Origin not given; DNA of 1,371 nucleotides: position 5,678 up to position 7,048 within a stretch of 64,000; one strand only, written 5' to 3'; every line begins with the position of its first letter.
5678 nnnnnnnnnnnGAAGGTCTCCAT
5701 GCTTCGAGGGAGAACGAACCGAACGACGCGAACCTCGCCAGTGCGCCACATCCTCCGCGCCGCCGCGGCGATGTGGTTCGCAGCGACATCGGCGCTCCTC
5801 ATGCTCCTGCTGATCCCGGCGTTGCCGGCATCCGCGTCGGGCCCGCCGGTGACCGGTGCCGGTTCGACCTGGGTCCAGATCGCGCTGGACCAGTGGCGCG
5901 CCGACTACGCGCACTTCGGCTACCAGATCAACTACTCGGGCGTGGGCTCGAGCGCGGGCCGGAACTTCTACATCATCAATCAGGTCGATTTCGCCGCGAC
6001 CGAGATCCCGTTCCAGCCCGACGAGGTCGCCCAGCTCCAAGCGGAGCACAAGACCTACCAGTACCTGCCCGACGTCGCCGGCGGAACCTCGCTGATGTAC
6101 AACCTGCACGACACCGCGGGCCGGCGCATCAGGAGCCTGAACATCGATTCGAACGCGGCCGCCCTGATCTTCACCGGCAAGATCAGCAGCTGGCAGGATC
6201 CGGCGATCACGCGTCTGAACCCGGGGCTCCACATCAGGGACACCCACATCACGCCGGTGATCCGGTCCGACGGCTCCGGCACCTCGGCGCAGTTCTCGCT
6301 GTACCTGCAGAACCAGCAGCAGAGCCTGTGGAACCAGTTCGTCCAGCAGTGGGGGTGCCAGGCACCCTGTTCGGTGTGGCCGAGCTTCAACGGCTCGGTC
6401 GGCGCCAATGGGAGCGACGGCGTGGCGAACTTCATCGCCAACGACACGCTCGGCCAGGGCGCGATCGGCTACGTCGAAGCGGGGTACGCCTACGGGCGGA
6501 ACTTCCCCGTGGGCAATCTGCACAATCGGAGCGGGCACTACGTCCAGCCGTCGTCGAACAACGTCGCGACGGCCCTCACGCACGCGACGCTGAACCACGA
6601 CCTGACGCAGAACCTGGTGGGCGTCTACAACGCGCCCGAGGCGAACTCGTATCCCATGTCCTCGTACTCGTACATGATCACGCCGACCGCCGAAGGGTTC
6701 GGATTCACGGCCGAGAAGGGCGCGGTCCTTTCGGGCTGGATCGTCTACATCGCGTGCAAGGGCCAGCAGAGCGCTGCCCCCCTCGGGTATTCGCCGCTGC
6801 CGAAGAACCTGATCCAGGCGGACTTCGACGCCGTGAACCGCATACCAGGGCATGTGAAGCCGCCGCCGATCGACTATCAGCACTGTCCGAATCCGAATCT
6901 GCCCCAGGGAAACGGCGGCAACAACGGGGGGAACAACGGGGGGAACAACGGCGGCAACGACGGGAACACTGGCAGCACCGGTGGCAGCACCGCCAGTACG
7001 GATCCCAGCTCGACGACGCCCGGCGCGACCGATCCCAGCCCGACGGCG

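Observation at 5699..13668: Three divergent PstS/PBP-like paralogs (two with low-complexity linkers and C-terminal membrane anchors, one Cys-rich) downstream of an atypical pstC-pstA-pstB operon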

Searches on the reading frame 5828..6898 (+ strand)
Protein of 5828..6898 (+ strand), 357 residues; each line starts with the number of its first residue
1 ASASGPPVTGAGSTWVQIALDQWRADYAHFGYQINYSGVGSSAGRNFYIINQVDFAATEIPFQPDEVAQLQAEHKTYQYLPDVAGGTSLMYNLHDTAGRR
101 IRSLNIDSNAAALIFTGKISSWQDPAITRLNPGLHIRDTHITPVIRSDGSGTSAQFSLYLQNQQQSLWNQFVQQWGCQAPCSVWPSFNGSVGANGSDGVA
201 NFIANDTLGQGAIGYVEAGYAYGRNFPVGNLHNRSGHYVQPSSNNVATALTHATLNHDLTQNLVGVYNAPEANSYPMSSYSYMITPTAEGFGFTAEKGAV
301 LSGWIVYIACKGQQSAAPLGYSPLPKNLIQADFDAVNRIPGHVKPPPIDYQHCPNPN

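Call 49: search_protein_representatives(protein=window:5828-6898:+)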
Query: 357 residues. Proteins with E-value up to 0.001 (for the whole library): 7022; up to 1e-10: 3590; up to 1e-30: 578. The best 150 are listed.
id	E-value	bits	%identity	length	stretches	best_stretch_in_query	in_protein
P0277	4.2e-162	555.9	71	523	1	1-356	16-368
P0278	4.3e-152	523.0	67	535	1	1-357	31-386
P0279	1.2e-142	491.9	66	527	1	3-356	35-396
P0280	1.4e-134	465.4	63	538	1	3-356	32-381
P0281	1.7e-123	428.9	58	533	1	1-356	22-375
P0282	6.1e-116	404.0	56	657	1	3-357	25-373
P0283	1.8e-113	395.9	57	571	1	2-357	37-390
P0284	3.1e-110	385.3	57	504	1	4-356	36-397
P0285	8.1e-110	383.9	55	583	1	2-356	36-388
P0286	4.0e-109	381.6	53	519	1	1-356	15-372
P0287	9.3e-109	380.4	55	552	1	3-356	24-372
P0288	1.2e-108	380.1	57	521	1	6-356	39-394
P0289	6.2e-108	377.7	54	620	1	2-357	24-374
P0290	6.7e-107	374.3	55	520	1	2-356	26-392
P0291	4.3e-106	371.7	51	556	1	5-356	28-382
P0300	1.8e-91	323.5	51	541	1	2-356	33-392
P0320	2.9e-82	293.3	45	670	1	6-356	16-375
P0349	2.8e-70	253.8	44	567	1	1-356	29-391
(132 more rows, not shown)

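Call 78: find_encoding_contigs(protein=P0320, flank=8000, max_places=1)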
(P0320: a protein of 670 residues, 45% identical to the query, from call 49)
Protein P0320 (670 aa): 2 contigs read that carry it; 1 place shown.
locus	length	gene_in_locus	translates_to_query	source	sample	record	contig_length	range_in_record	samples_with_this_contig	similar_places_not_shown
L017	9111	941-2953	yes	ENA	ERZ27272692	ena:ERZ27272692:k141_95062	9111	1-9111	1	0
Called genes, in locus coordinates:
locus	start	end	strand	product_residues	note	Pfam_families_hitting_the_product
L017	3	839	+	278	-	?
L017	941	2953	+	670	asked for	PF12849:PBP_like_2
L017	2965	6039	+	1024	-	-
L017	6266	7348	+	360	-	-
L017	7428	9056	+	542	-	PF16640:Big_3_5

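Call 79: find_encoding_contigs(protein=P0300, flank=8000, max_places=1)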
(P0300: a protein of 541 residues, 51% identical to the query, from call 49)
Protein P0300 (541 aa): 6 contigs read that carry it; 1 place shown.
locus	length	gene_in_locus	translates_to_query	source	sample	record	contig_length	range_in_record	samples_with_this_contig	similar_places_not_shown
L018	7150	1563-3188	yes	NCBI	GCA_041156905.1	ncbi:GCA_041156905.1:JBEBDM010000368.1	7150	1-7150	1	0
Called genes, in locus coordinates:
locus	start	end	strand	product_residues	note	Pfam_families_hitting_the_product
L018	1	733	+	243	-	PF00528:BPD_transp_1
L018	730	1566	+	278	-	PF00005:ABC_tran, PF02463:SMC_N (weak), PF13304:AAA_21 (weak)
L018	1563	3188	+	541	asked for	PF12849:PBP_like_2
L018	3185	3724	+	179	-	-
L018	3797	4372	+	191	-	PF00156:Pribosyltran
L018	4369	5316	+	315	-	PF02729:OTCace_N, PF00185:OTCace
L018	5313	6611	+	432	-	PF07969:Amidohydro_3 (faint), PF12890:DHOase, PF01979:Amidohydro_1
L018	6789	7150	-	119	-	PF00557:Peptidase_M24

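Call 80: find_encoding_contigs(protein=P0349, flank=8000, max_places=1)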
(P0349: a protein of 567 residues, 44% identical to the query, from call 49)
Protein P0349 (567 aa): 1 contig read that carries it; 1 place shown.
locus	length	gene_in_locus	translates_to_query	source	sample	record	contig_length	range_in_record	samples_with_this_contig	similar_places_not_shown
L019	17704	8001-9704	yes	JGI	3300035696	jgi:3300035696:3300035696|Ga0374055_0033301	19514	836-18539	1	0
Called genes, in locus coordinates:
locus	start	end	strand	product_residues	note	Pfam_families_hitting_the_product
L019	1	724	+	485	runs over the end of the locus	-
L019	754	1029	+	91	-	PF09723:Zn_ribbon_8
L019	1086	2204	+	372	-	-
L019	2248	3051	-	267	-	PF00583:Acetyltransf_1, PF13508:Acetyltransf_7 (weak), PF08445:FR47 (weak)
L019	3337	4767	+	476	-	PF12849:PBP_like_2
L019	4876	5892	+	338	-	PF00528:BPD_transp_1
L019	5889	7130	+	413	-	PF00528:BPD_transp_1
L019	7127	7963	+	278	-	PF00005:ABC_tran, PF02463:SMC_N (weak), PF13304:AAA_21 (faint)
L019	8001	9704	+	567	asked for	PF12849:PBP_like_2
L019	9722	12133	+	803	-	-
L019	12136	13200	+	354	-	PF04203:Sortase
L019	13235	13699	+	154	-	-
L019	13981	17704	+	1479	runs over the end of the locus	PF05345:He_PIG, PF22352:K319L-like_PKD (faint), PF05345:He_PIG, PF24908:Ig_SIBA-E_2nd (faint), PF05345:He_PIG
